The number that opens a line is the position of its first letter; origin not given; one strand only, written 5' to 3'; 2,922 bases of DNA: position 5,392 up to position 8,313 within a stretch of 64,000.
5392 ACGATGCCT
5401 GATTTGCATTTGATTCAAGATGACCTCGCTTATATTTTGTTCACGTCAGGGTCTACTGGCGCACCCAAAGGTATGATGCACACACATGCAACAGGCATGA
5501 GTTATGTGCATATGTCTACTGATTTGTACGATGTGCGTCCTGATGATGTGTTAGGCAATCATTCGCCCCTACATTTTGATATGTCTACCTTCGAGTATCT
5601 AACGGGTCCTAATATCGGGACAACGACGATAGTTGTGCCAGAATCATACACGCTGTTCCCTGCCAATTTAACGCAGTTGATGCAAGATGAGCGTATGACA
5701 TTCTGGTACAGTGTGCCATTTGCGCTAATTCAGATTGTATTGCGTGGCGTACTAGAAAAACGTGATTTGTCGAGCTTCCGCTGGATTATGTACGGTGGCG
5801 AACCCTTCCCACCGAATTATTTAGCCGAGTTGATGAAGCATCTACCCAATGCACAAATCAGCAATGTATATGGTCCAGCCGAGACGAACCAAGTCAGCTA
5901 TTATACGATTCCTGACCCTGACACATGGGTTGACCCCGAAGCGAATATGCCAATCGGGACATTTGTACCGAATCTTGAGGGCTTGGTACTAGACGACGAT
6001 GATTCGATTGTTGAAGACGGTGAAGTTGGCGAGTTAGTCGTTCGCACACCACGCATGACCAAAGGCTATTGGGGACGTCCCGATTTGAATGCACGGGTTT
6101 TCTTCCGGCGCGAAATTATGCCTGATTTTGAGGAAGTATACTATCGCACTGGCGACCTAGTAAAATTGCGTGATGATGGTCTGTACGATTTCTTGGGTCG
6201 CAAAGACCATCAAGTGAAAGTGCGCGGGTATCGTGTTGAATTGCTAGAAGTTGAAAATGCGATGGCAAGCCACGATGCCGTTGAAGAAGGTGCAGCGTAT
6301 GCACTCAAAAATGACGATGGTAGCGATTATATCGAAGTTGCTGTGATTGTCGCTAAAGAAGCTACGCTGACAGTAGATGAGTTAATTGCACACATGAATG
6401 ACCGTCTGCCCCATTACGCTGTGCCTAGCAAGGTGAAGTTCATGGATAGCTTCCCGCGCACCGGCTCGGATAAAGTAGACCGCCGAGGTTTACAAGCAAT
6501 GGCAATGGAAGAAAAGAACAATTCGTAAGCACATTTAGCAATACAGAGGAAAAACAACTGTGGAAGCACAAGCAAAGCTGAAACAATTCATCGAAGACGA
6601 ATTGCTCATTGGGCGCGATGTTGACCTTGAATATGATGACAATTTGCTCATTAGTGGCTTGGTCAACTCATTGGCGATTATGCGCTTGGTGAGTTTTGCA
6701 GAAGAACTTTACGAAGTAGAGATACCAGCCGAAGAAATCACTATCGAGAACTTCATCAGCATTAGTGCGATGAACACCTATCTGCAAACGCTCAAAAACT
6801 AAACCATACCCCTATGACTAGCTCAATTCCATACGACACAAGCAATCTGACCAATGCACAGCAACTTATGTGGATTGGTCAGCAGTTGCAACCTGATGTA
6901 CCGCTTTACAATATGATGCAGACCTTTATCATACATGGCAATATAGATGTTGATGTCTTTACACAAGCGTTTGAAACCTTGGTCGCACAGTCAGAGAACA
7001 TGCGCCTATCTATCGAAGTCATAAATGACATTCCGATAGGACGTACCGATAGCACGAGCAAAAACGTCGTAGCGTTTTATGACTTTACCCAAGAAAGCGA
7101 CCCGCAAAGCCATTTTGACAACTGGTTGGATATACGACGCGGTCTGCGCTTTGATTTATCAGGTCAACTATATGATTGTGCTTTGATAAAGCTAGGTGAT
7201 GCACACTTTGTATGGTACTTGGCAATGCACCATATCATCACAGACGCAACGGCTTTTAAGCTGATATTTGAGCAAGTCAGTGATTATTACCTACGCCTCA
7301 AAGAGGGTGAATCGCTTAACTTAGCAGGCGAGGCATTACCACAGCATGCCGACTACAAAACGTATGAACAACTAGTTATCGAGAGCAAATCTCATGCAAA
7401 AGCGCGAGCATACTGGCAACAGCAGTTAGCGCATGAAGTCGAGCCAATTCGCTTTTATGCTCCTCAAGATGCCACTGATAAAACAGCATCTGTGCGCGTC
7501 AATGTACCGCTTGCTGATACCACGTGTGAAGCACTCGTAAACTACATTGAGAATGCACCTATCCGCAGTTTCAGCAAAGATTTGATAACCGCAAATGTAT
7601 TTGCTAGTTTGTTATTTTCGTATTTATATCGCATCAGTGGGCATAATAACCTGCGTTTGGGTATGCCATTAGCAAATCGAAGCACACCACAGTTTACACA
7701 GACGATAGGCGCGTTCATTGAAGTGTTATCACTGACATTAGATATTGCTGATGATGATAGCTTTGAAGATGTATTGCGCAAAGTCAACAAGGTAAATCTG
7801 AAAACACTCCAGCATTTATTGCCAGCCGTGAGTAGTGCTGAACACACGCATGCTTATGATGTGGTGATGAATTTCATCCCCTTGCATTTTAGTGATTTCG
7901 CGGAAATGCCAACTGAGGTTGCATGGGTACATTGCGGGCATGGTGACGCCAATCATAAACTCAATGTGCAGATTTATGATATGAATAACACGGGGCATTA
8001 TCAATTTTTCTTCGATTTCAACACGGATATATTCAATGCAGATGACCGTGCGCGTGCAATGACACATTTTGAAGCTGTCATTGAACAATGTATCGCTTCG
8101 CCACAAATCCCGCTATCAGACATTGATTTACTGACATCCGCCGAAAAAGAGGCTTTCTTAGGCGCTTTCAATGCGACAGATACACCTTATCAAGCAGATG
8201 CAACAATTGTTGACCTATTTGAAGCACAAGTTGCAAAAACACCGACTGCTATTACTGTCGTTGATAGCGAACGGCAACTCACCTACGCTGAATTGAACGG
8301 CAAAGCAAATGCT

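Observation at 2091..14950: Compact NRPS cluster with an ACAD / stand-alone A enzyme / carrier-protein starter cassette: predicted N-acyl (pyrrolyl- or unsaturated-acyl-) dipeptide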

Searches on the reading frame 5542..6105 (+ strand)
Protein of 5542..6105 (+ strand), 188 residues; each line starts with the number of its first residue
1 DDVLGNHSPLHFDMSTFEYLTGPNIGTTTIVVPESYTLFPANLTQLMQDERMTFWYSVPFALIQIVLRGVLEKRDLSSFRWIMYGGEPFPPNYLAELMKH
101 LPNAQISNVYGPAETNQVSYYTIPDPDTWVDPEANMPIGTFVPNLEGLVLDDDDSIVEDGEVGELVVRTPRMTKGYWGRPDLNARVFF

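Call 20: search_solved_structures(query=window:5542-6105:+, max_evalue=0.00001, show_alignments=5)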
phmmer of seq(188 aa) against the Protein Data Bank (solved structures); distinct sequences matched with E-value up to 0.00001: 88 (the best 60 are shown).
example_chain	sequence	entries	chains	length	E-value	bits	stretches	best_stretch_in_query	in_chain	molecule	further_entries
6o6e_B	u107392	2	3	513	1.2e-27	100.2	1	4-181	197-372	L-proline--[L-prolyl-carrier protein] ligase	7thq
7thn_B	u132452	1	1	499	3.9e-18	69.2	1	2-176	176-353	L-proline--[L-prolyl-carrier protein] ligase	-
8yyr_A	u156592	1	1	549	3.3e-17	66.2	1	2-187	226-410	Putative ATP-dependent b-aminoacyl-ACP synthetase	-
3e7w_A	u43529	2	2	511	1.4e-16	64.1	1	5-188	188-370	D-alanine--poly(phosphoribitol) ligase subunit 1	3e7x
3fcc_A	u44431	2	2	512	2.1e-16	63.6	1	3-187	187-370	D-alanine--poly(phosphoribitol) ligase subunit 1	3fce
3dhv_A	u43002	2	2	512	2.1e-16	63.6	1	3-187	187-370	D-alanine-poly(phosphoribitol) ligase | D-alanine--poly(phosphoribitol) ligase subunit 1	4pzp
7dq5_A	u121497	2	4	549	4.4e-16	62.5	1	2-187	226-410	Putative ATP-dependent b-aminoacyl-ACP synthetase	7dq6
5jjq_A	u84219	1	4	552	5.1e-16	62.3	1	6-186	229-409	AMP-dependent synthetase and ligase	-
8g97_A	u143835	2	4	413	5.5e-16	62.2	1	10-187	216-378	Dimodular nonribosomal peptide synthase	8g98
8g95_A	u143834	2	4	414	5.5e-16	62.2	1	10-187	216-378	Dimodular nonribosomal peptide synthase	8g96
8xjz_C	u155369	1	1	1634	1e-15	61.3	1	2-187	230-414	Peptide synthetase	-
8yyq_A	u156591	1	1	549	1.6e-15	60.7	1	2-187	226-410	Putative ATP-dependent b-aminoacyl-ACP synthetase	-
9up2_A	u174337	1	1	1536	3e-15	59.8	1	2-187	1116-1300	PvdL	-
9lcp_A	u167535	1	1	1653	3.4e-15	59.6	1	2-187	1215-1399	PvdL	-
9lco_A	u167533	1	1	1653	3.4e-15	59.6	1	2-187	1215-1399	PvdL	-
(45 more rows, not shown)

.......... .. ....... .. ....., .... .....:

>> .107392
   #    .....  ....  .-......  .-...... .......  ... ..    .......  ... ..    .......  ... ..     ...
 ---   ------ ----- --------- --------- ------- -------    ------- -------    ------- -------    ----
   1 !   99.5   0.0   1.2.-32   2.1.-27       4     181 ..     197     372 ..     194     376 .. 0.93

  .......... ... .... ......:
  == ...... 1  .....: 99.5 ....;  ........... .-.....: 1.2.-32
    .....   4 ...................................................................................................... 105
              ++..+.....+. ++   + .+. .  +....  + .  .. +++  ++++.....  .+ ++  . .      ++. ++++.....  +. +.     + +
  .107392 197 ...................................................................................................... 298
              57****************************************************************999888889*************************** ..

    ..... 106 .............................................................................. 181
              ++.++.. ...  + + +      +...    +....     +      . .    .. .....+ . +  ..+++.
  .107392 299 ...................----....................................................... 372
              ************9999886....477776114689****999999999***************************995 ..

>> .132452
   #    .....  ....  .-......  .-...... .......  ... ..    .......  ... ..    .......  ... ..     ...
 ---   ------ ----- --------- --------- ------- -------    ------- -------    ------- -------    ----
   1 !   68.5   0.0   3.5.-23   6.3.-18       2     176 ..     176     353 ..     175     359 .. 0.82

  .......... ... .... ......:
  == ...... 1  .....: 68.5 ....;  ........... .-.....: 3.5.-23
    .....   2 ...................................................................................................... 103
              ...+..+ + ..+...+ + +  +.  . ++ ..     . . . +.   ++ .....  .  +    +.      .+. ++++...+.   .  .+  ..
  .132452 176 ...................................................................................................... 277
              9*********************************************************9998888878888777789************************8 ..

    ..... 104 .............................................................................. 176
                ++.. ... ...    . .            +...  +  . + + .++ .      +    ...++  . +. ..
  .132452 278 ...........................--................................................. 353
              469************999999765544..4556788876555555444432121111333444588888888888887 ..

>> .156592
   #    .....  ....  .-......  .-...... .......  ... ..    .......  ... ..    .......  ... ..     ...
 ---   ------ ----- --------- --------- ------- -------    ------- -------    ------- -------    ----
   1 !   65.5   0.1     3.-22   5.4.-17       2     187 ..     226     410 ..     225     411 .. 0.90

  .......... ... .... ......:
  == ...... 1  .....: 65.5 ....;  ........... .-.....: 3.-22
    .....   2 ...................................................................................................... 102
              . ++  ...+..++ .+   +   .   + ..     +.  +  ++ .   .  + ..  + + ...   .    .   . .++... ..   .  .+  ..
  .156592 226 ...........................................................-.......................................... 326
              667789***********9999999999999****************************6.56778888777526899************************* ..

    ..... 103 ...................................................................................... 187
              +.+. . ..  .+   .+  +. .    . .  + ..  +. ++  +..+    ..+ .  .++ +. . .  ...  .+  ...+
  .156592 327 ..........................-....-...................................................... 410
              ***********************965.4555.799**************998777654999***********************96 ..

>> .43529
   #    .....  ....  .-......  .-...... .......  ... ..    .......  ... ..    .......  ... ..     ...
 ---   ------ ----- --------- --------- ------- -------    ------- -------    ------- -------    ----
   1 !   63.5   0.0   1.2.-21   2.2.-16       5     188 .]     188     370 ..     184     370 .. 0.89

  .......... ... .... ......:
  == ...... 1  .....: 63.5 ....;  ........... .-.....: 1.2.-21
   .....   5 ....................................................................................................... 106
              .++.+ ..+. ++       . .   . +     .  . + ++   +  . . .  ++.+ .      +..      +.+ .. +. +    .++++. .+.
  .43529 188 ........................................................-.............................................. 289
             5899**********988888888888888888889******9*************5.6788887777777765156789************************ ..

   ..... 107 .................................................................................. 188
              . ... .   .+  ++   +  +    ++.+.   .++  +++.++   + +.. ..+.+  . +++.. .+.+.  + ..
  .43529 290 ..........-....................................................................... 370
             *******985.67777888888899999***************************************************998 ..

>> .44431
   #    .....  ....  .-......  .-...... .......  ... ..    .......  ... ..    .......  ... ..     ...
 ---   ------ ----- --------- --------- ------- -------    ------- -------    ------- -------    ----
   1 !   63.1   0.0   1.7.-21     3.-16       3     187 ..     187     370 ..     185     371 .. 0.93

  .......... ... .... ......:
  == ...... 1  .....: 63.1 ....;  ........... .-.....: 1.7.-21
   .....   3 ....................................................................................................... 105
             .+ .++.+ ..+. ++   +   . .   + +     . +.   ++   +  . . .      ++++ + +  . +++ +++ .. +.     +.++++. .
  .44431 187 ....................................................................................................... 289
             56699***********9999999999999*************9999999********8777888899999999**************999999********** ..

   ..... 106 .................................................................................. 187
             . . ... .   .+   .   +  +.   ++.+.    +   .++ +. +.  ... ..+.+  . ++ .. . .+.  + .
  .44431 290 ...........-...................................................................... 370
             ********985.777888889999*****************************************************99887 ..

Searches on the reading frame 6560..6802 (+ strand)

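Call 3: search_protein_families(library=pfam, proteins=[window:6560-6802:+])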
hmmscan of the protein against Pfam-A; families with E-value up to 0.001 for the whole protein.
window:6560-6802:+ (80 aa): 0 families

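Call 7: search_protein_families(library=ncbifam, proteins=[window:6560-6802:+], max_evalue=0.01)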
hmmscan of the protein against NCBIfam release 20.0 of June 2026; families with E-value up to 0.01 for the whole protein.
window:6560-6802:+ (80 aa): 5 families
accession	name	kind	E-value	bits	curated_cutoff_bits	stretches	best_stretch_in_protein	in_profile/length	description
NF052616.1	ACP_for_OlsHI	equivalog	2.5e-08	34.2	130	1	4-73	5-75/83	ornithine lipid biosynthesis acyl carrier protein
NF058660.1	cispen_ACP_AmcB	equivalog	1.4e-05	25.2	80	1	4-79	3-79/80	cispentacin biosynthesis acyl carrier protein AmcB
NF005480.0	PRK07081.1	equivalog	1.5e-05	24.8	72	1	21-79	19-77/83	acyl carrier protein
NF005798.0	PRK07639.1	equivalog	0.00043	20.7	100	1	34-78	37-81/91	petrobactin biosynthesis protein AsbD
NF002147.0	PRK00982.1-1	equivalog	0.002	17.9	84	1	35-76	39-78/83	acyl carrier protein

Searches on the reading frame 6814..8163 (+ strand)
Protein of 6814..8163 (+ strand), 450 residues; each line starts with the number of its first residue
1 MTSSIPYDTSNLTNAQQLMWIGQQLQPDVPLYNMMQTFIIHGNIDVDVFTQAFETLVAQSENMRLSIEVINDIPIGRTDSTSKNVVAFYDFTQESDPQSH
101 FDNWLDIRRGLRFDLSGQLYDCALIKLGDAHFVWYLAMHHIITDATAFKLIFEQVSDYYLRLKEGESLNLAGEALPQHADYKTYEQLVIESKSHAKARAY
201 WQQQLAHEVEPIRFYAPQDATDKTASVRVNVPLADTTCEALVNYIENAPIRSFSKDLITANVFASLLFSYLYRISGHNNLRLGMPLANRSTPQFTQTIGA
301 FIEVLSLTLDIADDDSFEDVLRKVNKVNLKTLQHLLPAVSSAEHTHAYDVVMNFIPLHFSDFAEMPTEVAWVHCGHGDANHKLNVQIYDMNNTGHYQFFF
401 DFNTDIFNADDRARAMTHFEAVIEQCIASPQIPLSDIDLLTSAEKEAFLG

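Call 72: search_solved_structures(query=window:6814-8163:+, max_evalue=0.00001)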
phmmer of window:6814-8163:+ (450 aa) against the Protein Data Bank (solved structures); distinct sequences matched with E-value up to 0.00001: 41.
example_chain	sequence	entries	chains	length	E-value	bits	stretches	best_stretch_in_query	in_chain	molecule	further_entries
7c1k_A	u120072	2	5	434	3.9e-22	82.1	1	3-289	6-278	Non-ribosomal peptide synthetase modules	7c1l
7c1h_A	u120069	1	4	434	5.3e-22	81.6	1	3-289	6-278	Non-ribosomal peptide synthetase modules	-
7c1p_A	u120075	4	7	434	1.3e-20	77.1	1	3-289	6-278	Non-ribosomal peptide synthetase modules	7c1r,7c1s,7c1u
6p1j_A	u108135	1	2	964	4.6e-19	72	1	12-331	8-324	Txo2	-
2jgp_A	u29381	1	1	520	3.6e-18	69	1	13-440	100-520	TYROCIDINE SYNTHETASE 3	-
8z0q_C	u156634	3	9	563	4.5e-18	68.7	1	9-335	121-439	Special condensation domain in NRPS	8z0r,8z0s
6oyf_A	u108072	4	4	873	8.5e-18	67.8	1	12-331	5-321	Txo1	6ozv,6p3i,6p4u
9lcq_A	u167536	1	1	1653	2e-16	63.2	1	10-334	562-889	PvdL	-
9up2_A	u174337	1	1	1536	2.3e-16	63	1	10-334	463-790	PvdL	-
9lcp_A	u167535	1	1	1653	2.8e-16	62.8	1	10-334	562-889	PvdL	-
9lco_A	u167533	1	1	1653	2.8e-16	62.8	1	10-334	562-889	PvdL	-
8xjz_C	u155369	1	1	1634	1.6e-15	60.3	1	12-334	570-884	Peptide synthetase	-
5du9_A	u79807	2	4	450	4.7e-15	58.7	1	88-329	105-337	CDA peptide synthetase I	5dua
4jn3_A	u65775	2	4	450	8.9e-15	57.8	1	88-329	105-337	CDA peptide synthetase I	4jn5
9rde_A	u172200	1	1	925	1.8e-13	53.5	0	86-260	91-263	Bacitracin synthase 3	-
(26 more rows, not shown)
